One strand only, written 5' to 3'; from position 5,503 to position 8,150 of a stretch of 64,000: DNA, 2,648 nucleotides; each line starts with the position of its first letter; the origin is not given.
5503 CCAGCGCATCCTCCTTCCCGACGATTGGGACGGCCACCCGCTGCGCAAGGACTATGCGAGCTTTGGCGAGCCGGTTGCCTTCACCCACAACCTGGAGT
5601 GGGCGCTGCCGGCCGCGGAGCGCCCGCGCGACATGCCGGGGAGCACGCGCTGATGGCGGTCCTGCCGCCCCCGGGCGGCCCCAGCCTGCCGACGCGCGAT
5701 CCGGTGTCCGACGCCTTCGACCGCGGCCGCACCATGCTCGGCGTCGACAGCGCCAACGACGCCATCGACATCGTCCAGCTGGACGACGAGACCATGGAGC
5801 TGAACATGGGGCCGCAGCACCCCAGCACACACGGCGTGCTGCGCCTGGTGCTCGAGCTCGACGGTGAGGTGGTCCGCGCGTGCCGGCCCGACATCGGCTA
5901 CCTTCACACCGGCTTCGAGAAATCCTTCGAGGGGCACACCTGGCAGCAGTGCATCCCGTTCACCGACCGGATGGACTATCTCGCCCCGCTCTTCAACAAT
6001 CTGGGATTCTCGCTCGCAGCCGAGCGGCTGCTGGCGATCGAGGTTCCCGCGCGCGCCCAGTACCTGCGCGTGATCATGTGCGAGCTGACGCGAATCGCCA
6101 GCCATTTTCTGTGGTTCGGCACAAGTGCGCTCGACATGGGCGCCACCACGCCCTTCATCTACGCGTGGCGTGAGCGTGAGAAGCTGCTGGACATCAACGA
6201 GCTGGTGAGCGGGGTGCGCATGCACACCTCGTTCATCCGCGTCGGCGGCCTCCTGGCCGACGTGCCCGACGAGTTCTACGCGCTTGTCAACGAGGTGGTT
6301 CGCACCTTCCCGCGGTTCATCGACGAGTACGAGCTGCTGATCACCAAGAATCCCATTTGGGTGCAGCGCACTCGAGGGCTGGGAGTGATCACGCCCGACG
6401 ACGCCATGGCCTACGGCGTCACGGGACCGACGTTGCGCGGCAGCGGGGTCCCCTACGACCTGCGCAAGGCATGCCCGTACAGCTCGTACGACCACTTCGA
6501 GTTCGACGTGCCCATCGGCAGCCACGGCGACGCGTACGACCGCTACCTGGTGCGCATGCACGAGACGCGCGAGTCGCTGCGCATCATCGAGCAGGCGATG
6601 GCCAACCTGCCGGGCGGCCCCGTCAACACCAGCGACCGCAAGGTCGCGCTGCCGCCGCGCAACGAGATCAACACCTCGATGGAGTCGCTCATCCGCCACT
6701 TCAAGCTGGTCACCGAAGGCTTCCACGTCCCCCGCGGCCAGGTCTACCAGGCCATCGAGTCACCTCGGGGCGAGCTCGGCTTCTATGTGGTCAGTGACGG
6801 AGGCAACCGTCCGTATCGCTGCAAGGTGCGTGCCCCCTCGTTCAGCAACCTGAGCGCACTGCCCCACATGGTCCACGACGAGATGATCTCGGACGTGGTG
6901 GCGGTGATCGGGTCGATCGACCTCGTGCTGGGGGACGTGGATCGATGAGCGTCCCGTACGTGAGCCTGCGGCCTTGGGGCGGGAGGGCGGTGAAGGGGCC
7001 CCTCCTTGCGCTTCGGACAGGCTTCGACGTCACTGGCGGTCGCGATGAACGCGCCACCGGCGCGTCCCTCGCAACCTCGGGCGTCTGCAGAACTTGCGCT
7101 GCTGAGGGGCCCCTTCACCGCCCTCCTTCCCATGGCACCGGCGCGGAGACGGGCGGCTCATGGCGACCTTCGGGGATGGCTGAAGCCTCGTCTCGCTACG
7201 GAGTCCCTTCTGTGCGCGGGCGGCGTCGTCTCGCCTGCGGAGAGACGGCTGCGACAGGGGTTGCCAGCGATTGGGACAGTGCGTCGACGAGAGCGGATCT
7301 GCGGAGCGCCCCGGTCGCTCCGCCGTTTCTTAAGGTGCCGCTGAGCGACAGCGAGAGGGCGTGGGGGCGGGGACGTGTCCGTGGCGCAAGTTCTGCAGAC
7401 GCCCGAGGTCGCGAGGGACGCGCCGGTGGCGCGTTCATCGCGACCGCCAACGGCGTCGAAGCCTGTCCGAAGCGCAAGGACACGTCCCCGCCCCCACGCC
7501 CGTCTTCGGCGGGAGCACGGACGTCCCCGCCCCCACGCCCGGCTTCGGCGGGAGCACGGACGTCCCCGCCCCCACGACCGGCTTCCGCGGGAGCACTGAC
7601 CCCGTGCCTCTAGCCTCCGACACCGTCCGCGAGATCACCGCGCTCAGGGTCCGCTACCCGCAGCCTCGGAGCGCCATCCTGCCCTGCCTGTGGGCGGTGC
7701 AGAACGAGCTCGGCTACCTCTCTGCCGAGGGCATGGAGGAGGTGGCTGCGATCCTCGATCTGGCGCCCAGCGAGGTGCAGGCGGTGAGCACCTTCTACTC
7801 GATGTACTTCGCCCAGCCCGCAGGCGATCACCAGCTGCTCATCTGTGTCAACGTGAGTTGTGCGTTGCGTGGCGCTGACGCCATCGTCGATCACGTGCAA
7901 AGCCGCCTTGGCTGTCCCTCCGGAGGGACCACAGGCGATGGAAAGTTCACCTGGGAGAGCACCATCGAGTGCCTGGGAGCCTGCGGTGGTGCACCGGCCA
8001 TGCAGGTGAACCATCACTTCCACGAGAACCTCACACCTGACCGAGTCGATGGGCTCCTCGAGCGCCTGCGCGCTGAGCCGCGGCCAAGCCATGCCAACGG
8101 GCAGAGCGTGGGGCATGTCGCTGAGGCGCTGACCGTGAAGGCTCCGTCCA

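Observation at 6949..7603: A 655-bp repeat-filled spacer interrupts an otherwise tightly coupled nuoA-N operon between nuoD and nuoE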

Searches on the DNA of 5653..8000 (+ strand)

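Call 8: search_rna_families(source=window, start=6500, end=8000, threshold=evalue, max_evalue=1)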
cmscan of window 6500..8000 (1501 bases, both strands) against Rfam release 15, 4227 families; matches with E-value up to 1: 1.
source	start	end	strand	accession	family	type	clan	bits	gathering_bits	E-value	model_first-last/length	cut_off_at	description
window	6982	7126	-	RF04104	MIR918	Gene; miRNA;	-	29.5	268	0.0072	1-265/265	no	MIR918 microRNA precursor family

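Call 59: build_rna_model(alignment_id=A2)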
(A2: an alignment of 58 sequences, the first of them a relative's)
Model R1 built from alignment A2 (58 sequences, 149 columns); structure: RNAalifold consensus.
model positions 136; base pairs 30; branch points 0; effective number of sequences 7.11; information 0.59 bits per position. Calibrated on 0.2 Mb of random sequence (short: E-values are rough).
structure used (alignment columns):
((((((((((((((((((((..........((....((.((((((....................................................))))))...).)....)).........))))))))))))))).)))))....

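Call 60: search_with_rna_model(model_id=R1, source=window, max_evalue=1, filters=off)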
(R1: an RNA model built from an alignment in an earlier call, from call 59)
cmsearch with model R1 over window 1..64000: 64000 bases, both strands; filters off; matches with E-value up to 1: 13.
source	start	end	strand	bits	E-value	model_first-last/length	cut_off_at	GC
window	7361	7500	+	115.3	6.3e-21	1-136/136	no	0.74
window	6983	7122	-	111.2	4.2e-20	1-136/136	no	0.71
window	53416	53554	-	69.8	8e-12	1-136/136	no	0.73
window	55250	55387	+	68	1.8e-11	1-136/136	no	0.73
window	6984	7127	+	19.8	0.076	1-136/136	no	0.7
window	7358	7497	-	17.3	0.24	1-136/136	no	0.74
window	56801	56903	-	16.2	0.39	1-136/136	no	0.64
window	43620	43669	-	15.9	0.46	1-136/136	no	0.66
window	48728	48785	-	15.7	0.48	1-136/136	no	0.72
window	24037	24125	-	15.3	0.58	1-136/136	no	0.72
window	53363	53441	+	14.7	0.77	1-136/136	no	0.78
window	32894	32986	-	14.3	0.93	1-136/136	no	0.69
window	21326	21399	-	14.3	0.93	1-136/136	no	0.68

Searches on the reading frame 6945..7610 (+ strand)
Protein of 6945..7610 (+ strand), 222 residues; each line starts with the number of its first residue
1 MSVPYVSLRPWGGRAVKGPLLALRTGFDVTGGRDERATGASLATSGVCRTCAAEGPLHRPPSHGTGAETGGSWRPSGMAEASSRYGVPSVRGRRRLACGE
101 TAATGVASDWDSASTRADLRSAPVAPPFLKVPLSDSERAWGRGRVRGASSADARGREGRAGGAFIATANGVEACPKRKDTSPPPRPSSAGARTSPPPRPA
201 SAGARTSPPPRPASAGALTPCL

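Call 66: search_protein_families(library=pfam, proteins=[window:6945-7610:+], max_evalue=0.01)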
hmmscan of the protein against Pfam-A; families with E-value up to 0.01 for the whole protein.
window:6945-7610:+ (222 aa): 0 families
